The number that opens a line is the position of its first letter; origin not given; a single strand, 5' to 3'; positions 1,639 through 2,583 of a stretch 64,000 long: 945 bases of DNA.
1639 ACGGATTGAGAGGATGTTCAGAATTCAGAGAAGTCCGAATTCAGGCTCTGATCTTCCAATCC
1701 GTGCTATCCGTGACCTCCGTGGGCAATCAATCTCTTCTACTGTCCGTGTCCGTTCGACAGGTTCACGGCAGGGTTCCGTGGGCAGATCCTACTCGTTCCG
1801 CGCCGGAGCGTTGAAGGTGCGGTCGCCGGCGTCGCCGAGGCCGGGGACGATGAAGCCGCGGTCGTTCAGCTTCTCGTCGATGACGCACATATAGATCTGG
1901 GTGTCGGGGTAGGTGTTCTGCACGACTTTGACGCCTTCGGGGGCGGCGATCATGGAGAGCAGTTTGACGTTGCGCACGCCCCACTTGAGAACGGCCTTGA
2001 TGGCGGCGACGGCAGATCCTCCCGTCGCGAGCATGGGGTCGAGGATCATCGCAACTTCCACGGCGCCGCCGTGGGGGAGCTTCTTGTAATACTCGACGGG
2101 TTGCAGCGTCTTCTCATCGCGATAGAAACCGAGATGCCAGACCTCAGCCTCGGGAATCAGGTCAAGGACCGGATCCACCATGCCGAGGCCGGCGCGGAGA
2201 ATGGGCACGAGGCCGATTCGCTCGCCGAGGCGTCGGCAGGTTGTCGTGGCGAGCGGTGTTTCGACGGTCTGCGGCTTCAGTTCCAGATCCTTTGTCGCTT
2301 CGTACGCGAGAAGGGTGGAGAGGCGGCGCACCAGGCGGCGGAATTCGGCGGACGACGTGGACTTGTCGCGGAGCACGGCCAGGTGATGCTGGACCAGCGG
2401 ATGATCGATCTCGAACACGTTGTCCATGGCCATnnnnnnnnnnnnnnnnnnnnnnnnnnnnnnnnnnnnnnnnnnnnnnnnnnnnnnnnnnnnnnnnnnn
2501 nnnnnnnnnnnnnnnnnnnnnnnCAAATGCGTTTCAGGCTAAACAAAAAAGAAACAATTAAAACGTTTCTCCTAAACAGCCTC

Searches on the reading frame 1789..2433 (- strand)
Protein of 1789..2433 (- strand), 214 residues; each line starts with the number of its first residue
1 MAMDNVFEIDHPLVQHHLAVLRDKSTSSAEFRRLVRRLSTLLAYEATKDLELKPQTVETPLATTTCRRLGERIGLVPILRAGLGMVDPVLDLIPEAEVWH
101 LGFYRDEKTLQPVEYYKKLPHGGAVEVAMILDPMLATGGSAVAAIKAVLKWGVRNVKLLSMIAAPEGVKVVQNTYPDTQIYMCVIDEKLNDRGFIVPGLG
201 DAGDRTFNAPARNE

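Call 5: search_protein_families(library=pfam, proteins=[window:1789-2433:-], max_evalue=0.01)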
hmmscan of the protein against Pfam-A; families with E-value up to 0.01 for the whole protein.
window:1789-2433:- (214 aa): 2 families
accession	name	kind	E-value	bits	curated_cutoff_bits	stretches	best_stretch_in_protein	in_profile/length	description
PF14681.12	UPRTase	-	9.1e-74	247.8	27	1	9-208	2-205/206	Uracil phosphoribosyltransferase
PF00156.33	Pribosyltran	-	0.002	17.9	26.3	1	75-174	33-136/158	Phosphoribosyl transferase domain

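Call 16: find_encoding_contigs(protein=window:1789-2433:-, flank=10000, max_places=10)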
Protein window:1789-2433:- (214 aa): 10 contigs read that carry it; 9 places shown.
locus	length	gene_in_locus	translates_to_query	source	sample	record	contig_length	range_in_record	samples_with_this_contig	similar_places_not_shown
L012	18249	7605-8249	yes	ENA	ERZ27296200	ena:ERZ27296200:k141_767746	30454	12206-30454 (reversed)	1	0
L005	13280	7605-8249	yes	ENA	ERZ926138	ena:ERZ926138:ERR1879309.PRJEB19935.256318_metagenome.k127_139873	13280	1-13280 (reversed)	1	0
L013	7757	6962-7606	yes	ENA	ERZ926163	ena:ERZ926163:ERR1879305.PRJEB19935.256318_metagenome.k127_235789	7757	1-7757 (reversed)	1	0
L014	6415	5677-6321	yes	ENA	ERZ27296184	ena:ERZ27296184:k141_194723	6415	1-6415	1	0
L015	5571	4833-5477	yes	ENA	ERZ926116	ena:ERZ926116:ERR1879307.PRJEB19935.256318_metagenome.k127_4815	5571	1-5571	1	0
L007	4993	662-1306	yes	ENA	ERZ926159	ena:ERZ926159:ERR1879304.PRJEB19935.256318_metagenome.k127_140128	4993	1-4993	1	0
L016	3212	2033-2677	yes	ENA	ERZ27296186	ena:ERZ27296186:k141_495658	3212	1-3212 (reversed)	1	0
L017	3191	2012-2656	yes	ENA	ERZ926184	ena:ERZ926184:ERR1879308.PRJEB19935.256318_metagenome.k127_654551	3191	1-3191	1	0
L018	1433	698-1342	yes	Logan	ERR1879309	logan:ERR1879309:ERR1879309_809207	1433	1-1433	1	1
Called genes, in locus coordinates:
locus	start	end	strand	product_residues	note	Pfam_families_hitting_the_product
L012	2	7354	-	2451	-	?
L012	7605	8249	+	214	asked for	PF14681:UPRTase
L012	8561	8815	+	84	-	-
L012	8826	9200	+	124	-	-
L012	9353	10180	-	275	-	PF12833:HTH_18, PF00165:HTH_AraC (weak)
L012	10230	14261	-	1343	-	PF17829:GH115_C (faint), PF00128:Alpha-amylase, PF13205:Big_5 (weak), PF17957:Big_7, PF11721:Malectin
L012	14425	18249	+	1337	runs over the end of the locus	PF17829:GH115_C (faint), PF00128:Alpha-amylase, PF13205:Big_5 (weak), PF17957:Big_7, PF11721:Malectin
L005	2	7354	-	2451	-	?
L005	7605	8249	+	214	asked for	PF14681:UPRTase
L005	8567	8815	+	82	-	-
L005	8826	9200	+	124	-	-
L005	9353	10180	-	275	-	PF12833:HTH_18, PF00165:HTH_AraC (weak)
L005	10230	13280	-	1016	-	?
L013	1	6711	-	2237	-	?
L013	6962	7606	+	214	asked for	PF14681:UPRTase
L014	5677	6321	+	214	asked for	PF14681:UPRTase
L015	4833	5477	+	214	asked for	PF14681:UPRTase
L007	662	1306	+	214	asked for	PF14681:UPRTase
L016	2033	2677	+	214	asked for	PF14681:UPRTase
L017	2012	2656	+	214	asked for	PF14681:UPRTase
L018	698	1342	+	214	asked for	PF14681:UPRTase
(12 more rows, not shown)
